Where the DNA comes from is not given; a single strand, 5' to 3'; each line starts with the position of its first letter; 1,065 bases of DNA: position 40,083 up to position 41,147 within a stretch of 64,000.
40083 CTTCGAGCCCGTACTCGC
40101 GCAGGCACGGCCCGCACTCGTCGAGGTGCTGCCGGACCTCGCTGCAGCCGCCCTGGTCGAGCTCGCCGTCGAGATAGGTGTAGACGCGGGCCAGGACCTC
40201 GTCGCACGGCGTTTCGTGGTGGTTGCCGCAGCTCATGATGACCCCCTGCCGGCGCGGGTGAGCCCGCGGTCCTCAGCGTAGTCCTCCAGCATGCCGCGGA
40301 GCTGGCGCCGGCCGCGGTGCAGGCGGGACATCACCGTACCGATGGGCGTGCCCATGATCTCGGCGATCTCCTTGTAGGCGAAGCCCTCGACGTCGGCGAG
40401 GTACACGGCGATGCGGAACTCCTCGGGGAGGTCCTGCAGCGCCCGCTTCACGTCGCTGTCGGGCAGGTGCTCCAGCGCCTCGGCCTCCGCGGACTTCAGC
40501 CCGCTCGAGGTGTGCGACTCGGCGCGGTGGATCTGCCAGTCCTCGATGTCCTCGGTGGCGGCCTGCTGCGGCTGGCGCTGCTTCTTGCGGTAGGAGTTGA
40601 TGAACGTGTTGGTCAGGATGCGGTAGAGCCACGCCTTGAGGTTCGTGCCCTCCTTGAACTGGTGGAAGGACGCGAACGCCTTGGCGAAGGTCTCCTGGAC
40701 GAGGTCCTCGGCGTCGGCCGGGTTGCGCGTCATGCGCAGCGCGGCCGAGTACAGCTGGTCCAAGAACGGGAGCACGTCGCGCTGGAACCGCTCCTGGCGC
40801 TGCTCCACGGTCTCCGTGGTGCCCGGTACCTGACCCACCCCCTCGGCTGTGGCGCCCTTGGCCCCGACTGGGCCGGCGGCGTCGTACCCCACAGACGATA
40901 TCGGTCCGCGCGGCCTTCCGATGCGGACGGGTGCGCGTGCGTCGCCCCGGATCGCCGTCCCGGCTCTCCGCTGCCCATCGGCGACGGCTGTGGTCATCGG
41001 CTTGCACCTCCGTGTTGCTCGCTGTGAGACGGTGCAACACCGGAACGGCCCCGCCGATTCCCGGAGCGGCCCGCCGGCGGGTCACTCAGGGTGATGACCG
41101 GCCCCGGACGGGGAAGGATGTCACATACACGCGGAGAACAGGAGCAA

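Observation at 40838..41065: Canonical sigmaR promoter and N-terminally extended SigR isoform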

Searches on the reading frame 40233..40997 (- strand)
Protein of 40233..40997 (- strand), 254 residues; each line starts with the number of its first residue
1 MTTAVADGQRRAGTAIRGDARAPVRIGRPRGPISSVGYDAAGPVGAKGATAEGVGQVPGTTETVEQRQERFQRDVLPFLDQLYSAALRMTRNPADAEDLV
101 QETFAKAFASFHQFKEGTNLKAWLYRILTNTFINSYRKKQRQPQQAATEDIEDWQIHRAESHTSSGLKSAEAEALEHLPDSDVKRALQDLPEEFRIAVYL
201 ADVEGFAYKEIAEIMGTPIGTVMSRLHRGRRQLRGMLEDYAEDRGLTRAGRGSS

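Call 6: search_protein_families(library=ncbifam, proteins=[window:40233-40997:-])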
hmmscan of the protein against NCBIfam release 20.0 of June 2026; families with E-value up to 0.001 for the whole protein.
window:40233-40997:- (254 aa): 88 families (the best 25 are shown)
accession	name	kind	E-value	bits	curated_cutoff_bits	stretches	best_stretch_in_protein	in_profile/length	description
TIGR02947.1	SigH_actino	hypoth_equivalog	7e-108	358.6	251.55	1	60-249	2-191/193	RNA polymerase sigma-70 factor, TIGR02947 family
NF007229.0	PRK09647.1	equivalog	1.3e-38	132.6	265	1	79-244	54-209/220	RNA polymerase sigma factor SigE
NF009164.0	PRK12511.1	equivalog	8.3e-35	119.9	185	1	70-240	5-162/182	RNA polymerase sigma factor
NF009185.0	PRK12533.1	equivalog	1.1e-34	120.1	248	1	51-242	11-198/231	RNA polymerase sigma factor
NF009198.0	PRK12546.1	equivalog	4.8e-34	117.7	270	1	72-238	10-162/188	RNA polymerase sigma factor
NF007223.0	PRK09641.1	equivalog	1.6e-32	112.9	209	1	75-239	24-186/187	RNA polymerase sigma factor SigW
TIGR02950.1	SigM_subfam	subfamily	2.5e-32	111.9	147.95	1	78-237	9-158/159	RNA polymerase sigma factor, SigM family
NF009199.0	PRK12547.1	subfamily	3.7e-31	108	219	1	66-238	3-161/184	RNA polymerase sigma factor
NF058625.1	sigma_PG0214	equivalog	8.5e-31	106.9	130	1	68-239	3-163/170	GFO_1088 family ECF-type sigma factor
NF009169.0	PRK12516.1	equivalog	1.9e-29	102.5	321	1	62-238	3-165/188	RNA polymerase sigma factor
NF009174.0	PRK12522.1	equivalog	2.3e-29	102.6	217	1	78-241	12-171/175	RNA polymerase sigma factor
TIGR02939.1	RpoE_Sigma70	equivalog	1.1e-28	100.6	236.15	1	75-233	26-182/190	RNA polymerase sigma factor RpoE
NF007225.0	PRK09643.1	equivalog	1.9e-28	99.6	190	1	67-245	25-190/204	RNA polymerase sigma factor SigM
NF008888.0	PRK11922.1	equivalog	5.3e-28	98.2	204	1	81-239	42-198/231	RNA polymerase sigma factor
TIGR02948.1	SigW_bacill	equivalog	4.4e-27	95.3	243.1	1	78-238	27-185/187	RNA polymerase sigma factor SigW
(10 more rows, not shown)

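Call 14: find_homologous_proteins(query=window:40233-40997:-)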
Query window:40233-40997:- (254 aa): 8000 proteins with E <= 0.001 among 8000 candidates; the best 120 are listed.
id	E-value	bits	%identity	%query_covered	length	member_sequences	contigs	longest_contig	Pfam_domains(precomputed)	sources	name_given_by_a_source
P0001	2.4e-151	520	94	100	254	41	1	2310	PF04545.23,PF04542.21,PF08281.19,PF22029.3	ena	-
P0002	3.8e-150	516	93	100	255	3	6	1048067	PF04545.23,PF04542.21,PF08281.19,PF22029.3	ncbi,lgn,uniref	ncbi:sigma-70 family RNA polymerase sigma factor [Actinomadura geliboluensis]|uniref:sigma-70 family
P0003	2.6e-147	507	93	100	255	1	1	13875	PF04545.23,PF04542.21,PF08281.19,PF22029.3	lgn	-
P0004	2.1e-145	501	92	100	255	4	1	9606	PF04545.23,PF04542.21,PF08281.19,PF22029.3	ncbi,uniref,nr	ncbi:sigma-70 family RNA polymerase sigma factor [Actinomadura sp. KC345]|uniref:sigma-70 family RNA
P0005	1.2e-144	498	92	100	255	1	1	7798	PF04545.23,PF04542.21,PF08281.19,PF22029.3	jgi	jgi:RNA polymerase sigma-70 factor (ECF subfamily)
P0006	1.2e-143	495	92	100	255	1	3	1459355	PF04545.23,PF04542.21,PF08281.19,PF22029.3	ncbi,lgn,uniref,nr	ncbi:RNA polymerase, sigma subunit, ECF family [Actinomadura madurae]|uniref:RNA polymerase sigma fa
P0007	1.8e-143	494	92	100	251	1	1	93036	PF04545.23,PF04542.21,PF08281.19,PF22029.3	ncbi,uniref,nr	ncbi:sigma-70 family RNA polymerase sigma factor [Actinomadura darangshiensis]|uniref:sigma-70 famil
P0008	2.9e-143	494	92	98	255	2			PF04545.23,PF04542.21,PF08281.19,PF22029.3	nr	nr:sigma-70 family RNA polymerase sigma factor [Actinomadura decatromicini]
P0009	3.0e-143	494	90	100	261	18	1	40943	PF04545.23,PF04542.21,PF08281.19,PF22029.3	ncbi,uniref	ncbi:sigma-70 family RNA polymerase sigma factor [Actinomadura sp. NPDC049753]|uniref:sigma-70 famil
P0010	5.4e-142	489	91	100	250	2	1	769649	PF04545.23,PF04542.21,PF08281.19,PF22029.3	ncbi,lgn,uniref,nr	ncbi:RNA polymerase ECF family sigma subunit [Actinomadura pelletieri DSM 43383]|uniref:RNA polymera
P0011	9.7e-142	489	91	100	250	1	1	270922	PF04545.23,PF04542.21,PF08281.19,PF22029.3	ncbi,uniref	ncbi:sigma-70 family RNA polymerase sigma factor [Actinomadura sp. 9N215]|uniref:sigma-70 family RNA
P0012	1.1e-140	485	90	100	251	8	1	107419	PF04545.23,PF04542.21,PF08281.19,PF22029.3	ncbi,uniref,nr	ncbi:sigma-70 family RNA polymerase sigma factor [Actinomadura sp. KC06]|uniref:sigma-70 family RNA 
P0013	1.9e-140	484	89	100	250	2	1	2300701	PF04545.23,PF04542.21,PF08281.19,PF22029.3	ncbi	-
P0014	2.2e-139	481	88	100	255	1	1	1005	PF04545.23,PF04542.21,PF08281.19,PF22029.3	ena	-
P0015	8.1e-139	479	89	100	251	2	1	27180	PF04545.23,PF04542.21,PF08281.19,PF22029.3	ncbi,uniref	ncbi:sigma-70 family RNA polymerase sigma factor [Actinomadura sp. KC216]|uniref:sigma-70 family RNA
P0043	2.9e-125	435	83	100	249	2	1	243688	PF04545.23,PF04542.21,PF08281.19,PF22029.3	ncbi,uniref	ncbi:sigma-70 family RNA polymerase sigma factor [Actinomadura atramentaria]|uniref:sigma-70 family 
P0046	6.3e-125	434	98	81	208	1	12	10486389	PF04545.23,PF04542.21,PF08281.19,PF22029.3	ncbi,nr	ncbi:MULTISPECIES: sigma-70 family RNA polymerase sigma factor [Actinomadura]|nr:sigma-70 family RNA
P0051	1.9e-123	429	98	79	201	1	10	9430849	PF04545.23,PF04542.21,PF08281.19,PF22029.3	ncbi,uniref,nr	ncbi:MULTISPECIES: sigma-70 family RNA polymerase sigma factor [Actinomadura]|uniref:RNA polymerase 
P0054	1.3e-122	426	81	100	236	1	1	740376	PF04545.23,PF04542.21,PF08281.19,PF22029.3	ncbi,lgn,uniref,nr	ncbi:RNA polymerase, sigma subunit, ECF family [Thermomonospora echinospora]|uniref:RNA polymerase s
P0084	2.0e-119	416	94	78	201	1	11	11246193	PF04545.23,PF04542.21,PF08281.19,PF22029.3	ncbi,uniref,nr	ncbi:sigma-70 family RNA polymerase sigma factor [Actinomadura nitritigenes]|uniref:RNA polymerase s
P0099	3.1e-118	412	75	100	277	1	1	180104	PF04545.23,PF04542.21,PF08281.19,PF22029.3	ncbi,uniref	ncbi:hypothetical protein GCM10022214_54980 [Actinomadura miaoliensis]|uniref:RNA polymerase sigma f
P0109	7.2e-117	407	92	80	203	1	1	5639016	PF04545.23,PF04542.21,PF08281.19,PF22029.3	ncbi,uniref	ncbi:sigma-70 family RNA polymerase sigma factor [Thermomonospora curvata]|uniref:sigma-70 family RN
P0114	1.1e-116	407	86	87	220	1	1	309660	PF04545.23,PF04542.21,PF08281.19,PF22029.3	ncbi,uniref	ncbi:sigma-70 family RNA polymerase sigma factor [Actinomadura craniellae]|uniref:sigma-70 family RN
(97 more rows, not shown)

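Call 15: find_related_loci(query=window:40233-40997:-, collection=genome_contigs, flank=1500)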
Query window:40233-40997:- (254 aa) in genome_contigs; peptide patterns used: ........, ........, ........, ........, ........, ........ (x = any residue, [..] = any of these).
600 stretches matched a pattern (row limit reached: there are more); 581 encode a relative of the query (tblastn E <= 1e-3); the best 80 are kept; 80 distinct loci.
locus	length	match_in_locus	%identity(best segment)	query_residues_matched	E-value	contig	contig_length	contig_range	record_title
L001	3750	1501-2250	87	1-254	1e-147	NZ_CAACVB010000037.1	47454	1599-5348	Actinomadura roseirufa isolate LMG 30035, whole genome shotgun sequence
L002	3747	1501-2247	89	1-248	2e-146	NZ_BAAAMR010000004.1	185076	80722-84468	Actinomadura napierensis strain JCM 13850 sequence004, whole genome shotgun sequence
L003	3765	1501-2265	87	1-254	5e-145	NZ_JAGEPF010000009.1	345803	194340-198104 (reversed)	Actinomadura violacea strain LCR2-06 NODE_9_length_345803_cov_23.966605, whole genome shotgun sequence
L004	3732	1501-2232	84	1-249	2e-133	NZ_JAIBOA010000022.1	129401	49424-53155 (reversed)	Actinomadura parmotrematis strain PM05-2 22, whole genome shotgun sequence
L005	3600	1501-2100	88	51-250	7e-119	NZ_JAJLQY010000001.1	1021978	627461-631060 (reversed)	Actinocorallia sp. API 0066 1, whole genome shotgun sequence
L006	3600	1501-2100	86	51-250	6e-118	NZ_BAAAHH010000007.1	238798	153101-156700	Actinocorallia libanotica strain JCM 10696 sequence007, whole genome shotgun sequence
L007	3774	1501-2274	72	23-252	4e-117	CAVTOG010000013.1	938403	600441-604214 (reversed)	MAG: uncultured Actinomycetota bacterium isolate MFD00822.bin.2.129 genome assembly, contig: contig_40864, whole genome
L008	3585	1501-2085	87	52-249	8e-117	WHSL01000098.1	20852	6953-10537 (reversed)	MAG: Streptosporangiales bacterium isolate Dino_bin2 k141_608229_length_20852_cov_108.3683, whole genome shotgun sequenc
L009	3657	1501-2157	77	36-254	7e-112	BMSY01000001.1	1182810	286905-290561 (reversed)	Streptomyces aureoverticillatus JCM 4347 DNA, sequence001, whole genome shotgun sequence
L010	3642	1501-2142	78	42-254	4e-112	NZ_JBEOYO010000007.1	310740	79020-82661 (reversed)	Streptomyces sp. NPDC001868 NPDC001868_37_A6.ctg-0007, whole genome shotgun sequence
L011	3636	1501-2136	79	39-253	4e-112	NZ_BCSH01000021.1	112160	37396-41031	Nocardiopsis listeri NBRC 13360, whole genome shotgun sequence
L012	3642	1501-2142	78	42-254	7e-112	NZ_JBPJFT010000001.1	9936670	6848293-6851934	Streptomyces scabiei strain ATCC 49173 1, whole genome shotgun sequence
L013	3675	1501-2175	75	32-254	2e-111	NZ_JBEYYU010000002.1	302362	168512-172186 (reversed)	Streptomyces sp. NPDC046716 NPDC046716_298_D8.ctg-0002, whole genome shotgun sequence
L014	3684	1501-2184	75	24-250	3e-111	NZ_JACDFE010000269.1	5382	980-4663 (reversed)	MAG: Sporichthya sp. isolate MGR_bin378 SD2905_NODE_3921_length_5382_cov_2.602854, whole genome shotgun sequence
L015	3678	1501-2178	75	34-254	2e-111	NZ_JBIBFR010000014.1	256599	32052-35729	Streptomyces sp. NPDC008313 NPDC008313_170_C7.ctg-0014, whole genome shotgun sequence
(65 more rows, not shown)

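Call 32: find_encoding_contigs(protein=P0006, flank=700, max_places=1)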
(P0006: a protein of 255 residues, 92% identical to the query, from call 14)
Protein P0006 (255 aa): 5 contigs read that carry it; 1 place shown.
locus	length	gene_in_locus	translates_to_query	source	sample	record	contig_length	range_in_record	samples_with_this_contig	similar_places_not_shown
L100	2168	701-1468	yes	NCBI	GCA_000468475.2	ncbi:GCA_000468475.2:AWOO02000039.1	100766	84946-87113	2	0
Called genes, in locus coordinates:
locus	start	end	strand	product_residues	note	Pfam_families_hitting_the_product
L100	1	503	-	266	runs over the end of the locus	PF13489:Methyltransf_23 (weak), PF08241:Methyltransf_11 (weak), PF13649:Methyltransf_25 (faint)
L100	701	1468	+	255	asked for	PF04542:Sigma70_r2, PF22029:PhyR_sigma2 (weak), PF08281:Sigma70_r4_2, PF04545:Sigma70_r4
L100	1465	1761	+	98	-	PF13490:zf-HC2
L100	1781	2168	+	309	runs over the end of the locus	PF01073:3Beta_HSD, PF01370:Epimerase, PF02719:Polysacc_synt_2 (weak), PF04321:RmlD_sub_bind, PF13460:NAD_binding_10, PF16363:GDP_Man_Dehyd, PF07993:NAD_binding_4 (weak)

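Call 33: find_encoding_contigs(protein=P0010, flank=700, max_places=1)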
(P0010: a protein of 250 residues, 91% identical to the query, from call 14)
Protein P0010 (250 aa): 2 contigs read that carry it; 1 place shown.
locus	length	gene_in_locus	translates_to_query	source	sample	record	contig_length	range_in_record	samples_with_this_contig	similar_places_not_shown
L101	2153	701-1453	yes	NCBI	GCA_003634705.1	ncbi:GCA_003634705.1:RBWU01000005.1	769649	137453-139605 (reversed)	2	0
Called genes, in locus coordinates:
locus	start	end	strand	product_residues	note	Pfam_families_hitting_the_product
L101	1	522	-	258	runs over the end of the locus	PF13489:Methyltransf_23 (faint), PF08241:Methyltransf_11 (faint)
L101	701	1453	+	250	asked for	PF04542:Sigma70_r2, PF22029:PhyR_sigma2 (weak), PF08281:Sigma70_r4_2, PF04545:Sigma70_r4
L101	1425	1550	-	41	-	-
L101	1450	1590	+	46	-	-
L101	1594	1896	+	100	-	PF13490:zf-HC2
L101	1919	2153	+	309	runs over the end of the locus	PF01073:3Beta_HSD, PF01370:Epimerase, PF02719:Polysacc_synt_2, PF04321:RmlD_sub_bind, PF13460:NAD_binding_10, PF16363:GDP_Man_Dehyd, PF07993:NAD_binding_4 (weak)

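Call 34: find_encoding_contigs(protein=P0043, flank=700, max_places=1)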
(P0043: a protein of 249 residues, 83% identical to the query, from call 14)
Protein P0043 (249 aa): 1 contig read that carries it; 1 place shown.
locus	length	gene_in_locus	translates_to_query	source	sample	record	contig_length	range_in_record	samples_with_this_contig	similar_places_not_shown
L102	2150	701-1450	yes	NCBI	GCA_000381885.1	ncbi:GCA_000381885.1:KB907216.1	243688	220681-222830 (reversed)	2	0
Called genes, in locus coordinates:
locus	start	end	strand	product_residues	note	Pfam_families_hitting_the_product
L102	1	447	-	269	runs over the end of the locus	PF13489:Methyltransf_23 (weak), PF08241:Methyltransf_11 (weak)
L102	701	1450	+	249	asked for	PF22029:PhyR_sigma2 (faint), PF04542:Sigma70_r2, PF08281:Sigma70_r4_2, PF04545:Sigma70_r4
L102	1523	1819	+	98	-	PF13490:zf-HC2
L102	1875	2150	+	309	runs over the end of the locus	PF01073:3Beta_HSD, PF01370:Epimerase, PF02719:Polysacc_synt_2 (weak), PF04321:RmlD_sub_bind, PF07993:NAD_binding_4 (faint), PF13460:NAD_binding_10, PF16363:GDP_Man_Dehyd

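Call 35: find_encoding_contigs(protein=P0054, flank=700, max_places=1)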
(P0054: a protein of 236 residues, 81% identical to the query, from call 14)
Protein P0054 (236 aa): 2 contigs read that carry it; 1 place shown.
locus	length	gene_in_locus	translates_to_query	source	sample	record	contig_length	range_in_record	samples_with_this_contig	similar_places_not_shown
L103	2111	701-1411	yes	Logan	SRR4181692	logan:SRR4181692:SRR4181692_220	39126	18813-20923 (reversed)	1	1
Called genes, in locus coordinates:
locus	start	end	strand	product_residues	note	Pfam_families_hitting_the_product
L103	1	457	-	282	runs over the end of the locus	PF13489:Methyltransf_23 (faint), PF08241:Methyltransf_11 (weak)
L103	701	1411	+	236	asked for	PF04542:Sigma70_r2, PF22029:PhyR_sigma2 (weak), PF08281:Sigma70_r4_2, PF04545:Sigma70_r4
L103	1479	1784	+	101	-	PF13490:zf-HC2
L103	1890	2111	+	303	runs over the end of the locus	PF01073:3Beta_HSD, PF01370:Epimerase, PF02719:Polysacc_synt_2 (weak), PF04321:RmlD_sub_bind, PF13460:NAD_binding_10, PF16363:GDP_Man_Dehyd, PF07993:NAD_binding_4 (weak)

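Call 36: find_encoding_contigs(protein=P0109, flank=700, max_places=1)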
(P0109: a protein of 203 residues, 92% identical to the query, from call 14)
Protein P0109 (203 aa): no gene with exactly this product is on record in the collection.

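Call 37: find_encoding_contigs(protein=P0099, flank=700, max_places=1)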
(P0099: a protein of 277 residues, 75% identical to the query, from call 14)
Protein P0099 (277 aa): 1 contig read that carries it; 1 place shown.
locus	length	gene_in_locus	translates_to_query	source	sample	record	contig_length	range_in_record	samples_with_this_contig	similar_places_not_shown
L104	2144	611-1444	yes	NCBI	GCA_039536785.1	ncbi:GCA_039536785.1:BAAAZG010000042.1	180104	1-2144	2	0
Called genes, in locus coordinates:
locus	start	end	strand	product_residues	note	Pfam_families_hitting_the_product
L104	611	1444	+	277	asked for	PF04542:Sigma70_r2, PF22029:PhyR_sigma2 (weak), PF08281:Sigma70_r4_2, PF04545:Sigma70_r4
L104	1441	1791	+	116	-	PF13490:zf-HC2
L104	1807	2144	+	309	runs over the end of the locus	PF01073:3Beta_HSD, PF01370:Epimerase, PF02719:Polysacc_synt_2 (weak), PF04321:RmlD_sub_bind, PF13460:NAD_binding_10, PF16363:GDP_Man_Dehyd, PF07993:NAD_binding_4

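Call 38: find_encoding_contigs(protein=P0002, flank=700, max_places=1)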
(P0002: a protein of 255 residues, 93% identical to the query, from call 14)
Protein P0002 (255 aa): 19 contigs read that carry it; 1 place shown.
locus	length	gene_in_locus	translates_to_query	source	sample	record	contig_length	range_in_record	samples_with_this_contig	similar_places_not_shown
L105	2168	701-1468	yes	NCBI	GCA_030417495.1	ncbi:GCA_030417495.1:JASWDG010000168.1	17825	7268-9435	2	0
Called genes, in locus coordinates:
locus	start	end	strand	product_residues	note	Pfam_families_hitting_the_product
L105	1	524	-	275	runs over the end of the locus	PF13489:Methyltransf_23, PF08241:Methyltransf_11 (weak), PF13649:Methyltransf_25 (faint)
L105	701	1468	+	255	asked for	PF04542:Sigma70_r2, PF22029:PhyR_sigma2 (weak), PF08281:Sigma70_r4_2, PF04545:Sigma70_r4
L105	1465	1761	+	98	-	PF13490:zf-HC2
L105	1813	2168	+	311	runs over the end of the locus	PF01073:3Beta_HSD, PF01370:Epimerase, PF02719:Polysacc_synt_2, PF04321:RmlD_sub_bind, PF13460:NAD_binding_10, PF16363:GDP_Man_Dehyd, PF07993:NAD_binding_4 (weak)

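Call 39: find_encoding_contigs(protein=P0114, flank=700, max_places=1)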
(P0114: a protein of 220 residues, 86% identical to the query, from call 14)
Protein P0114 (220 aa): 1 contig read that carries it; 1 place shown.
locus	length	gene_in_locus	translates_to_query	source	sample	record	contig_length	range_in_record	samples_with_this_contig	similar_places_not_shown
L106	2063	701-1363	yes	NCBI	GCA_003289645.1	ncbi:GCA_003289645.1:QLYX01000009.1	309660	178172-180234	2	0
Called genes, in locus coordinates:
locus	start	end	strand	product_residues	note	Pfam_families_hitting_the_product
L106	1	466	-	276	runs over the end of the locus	PF08241:Methyltransf_11 (faint)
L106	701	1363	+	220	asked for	PF04542:Sigma70_r2, PF22029:PhyR_sigma2 (weak), PF08281:Sigma70_r4_2, PF04545:Sigma70_r4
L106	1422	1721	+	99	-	PF13490:zf-HC2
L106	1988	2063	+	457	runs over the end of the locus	-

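Call 61: predict_structure(alignment_id=A2)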
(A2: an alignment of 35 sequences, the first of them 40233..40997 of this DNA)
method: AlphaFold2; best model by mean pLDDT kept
length: 254 residues; sequences in the alignment: 35
mean_pLDDT: 58.5   pTM: 0.34
mean pLDDT of the five models: 58.5, 52.3, 47.3, 46.0, 37.9
residues with pLDDT >= 90: 0; 70-90: 109; 50-70: 52; < 50: 93
segments of 3 or more residues with pLDDT < 50: 1-58, 142-167, 169-171, 250-254
pLDDT, mean of each block of 10 residues (from residue 1): 31 29 31 28 28 42 73 79 71 74 80 68 74 68 43 41 43 55 74 75 68 72 83 80 64 35
secondary structure, 60 per line:
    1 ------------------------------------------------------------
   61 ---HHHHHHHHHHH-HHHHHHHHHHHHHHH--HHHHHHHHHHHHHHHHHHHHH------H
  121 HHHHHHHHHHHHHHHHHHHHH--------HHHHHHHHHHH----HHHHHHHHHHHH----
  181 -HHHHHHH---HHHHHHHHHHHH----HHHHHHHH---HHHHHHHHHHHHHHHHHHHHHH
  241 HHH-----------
elements in order: H64-74 H76-90 H93-113 H120-141 H150-160 H165-176 H182-188 H192-203 H208-215 H219-243

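Call 62: find_encoding_contigs(protein=P0046, flank=700, max_places=10)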
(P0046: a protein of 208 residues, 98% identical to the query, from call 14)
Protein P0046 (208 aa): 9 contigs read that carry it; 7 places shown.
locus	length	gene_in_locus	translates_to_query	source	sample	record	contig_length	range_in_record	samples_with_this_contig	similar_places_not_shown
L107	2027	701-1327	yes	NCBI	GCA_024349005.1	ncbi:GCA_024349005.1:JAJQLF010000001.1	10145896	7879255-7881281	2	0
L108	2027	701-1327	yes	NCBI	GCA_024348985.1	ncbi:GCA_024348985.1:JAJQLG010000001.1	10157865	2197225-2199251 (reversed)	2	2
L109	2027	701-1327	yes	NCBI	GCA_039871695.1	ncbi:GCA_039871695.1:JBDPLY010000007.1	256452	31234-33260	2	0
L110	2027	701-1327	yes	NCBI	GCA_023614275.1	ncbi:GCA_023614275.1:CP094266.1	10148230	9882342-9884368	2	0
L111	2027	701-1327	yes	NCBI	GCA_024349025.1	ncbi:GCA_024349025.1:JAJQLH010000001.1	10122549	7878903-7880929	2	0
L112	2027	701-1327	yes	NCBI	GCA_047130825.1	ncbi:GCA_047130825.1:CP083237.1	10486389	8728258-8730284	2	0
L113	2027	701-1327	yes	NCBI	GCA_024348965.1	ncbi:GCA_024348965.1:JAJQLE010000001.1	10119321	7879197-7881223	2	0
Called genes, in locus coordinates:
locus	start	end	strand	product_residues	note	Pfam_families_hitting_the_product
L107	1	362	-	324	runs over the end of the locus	PF13489:Methyltransf_23 (weak), PF08241:Methyltransf_11 (weak)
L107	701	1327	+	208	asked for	PF04542:Sigma70_r2, PF22029:PhyR_sigma2 (weak), PF08281:Sigma70_r4_2, PF04545:Sigma70_r4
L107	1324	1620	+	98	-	PF13490:zf-HC2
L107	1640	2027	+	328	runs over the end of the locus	PF01073:3Beta_HSD, PF01370:Epimerase, PF02719:Polysacc_synt_2 (weak), PF04321:RmlD_sub_bind, PF13460:NAD_binding_10, PF16363:GDP_Man_Dehyd, PF07993:NAD_binding_4 (weak)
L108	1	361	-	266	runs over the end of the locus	PF13489:Methyltransf_23 (weak), PF08241:Methyltransf_11 (weak), PF13649:Methyltransf_25 (faint)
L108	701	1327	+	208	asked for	PF04542:Sigma70_r2, PF22029:PhyR_sigma2 (weak), PF08281:Sigma70_r4_2, PF04545:Sigma70_r4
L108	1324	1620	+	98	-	PF13490:zf-HC2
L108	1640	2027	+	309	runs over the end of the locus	PF01073:3Beta_HSD, PF01370:Epimerase, PF02719:Polysacc_synt_2 (weak), PF04321:RmlD_sub_bind, PF13460:NAD_binding_10, PF16363:GDP_Man_Dehyd, PF07993:NAD_binding_4 (weak)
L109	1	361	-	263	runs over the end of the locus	PF13489:Methyltransf_23 (weak), PF08241:Methyltransf_11 (weak), PF13649:Methyltransf_25 (weak)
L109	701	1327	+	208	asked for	PF04542:Sigma70_r2, PF22029:PhyR_sigma2 (weak), PF08281:Sigma70_r4_2, PF04545:Sigma70_r4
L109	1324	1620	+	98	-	PF13490:zf-HC2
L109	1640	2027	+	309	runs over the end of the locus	PF01073:3Beta_HSD, PF01370:Epimerase, PF02719:Polysacc_synt_2 (weak), PF04321:RmlD_sub_bind, PF13460:NAD_binding_10, PF16363:GDP_Man_Dehyd, PF07993:NAD_binding_4 (weak)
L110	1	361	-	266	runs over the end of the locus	PF13489:Methyltransf_23 (weak), PF08241:Methyltransf_11 (weak), PF13649:Methyltransf_25 (faint)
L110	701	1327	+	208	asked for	PF04542:Sigma70_r2, PF22029:PhyR_sigma2 (weak), PF08281:Sigma70_r4_2, PF04545:Sigma70_r4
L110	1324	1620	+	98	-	PF13490:zf-HC2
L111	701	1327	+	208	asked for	PF04542:Sigma70_r2, PF22029:PhyR_sigma2 (weak), PF08281:Sigma70_r4_2, PF04545:Sigma70_r4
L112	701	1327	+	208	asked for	PF04542:Sigma70_r2, PF22029:PhyR_sigma2 (weak), PF08281:Sigma70_r4_2, PF04545:Sigma70_r4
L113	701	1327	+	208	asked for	PF04542:Sigma70_r2, PF22029:PhyR_sigma2 (weak), PF08281:Sigma70_r4_2, PF04545:Sigma70_r4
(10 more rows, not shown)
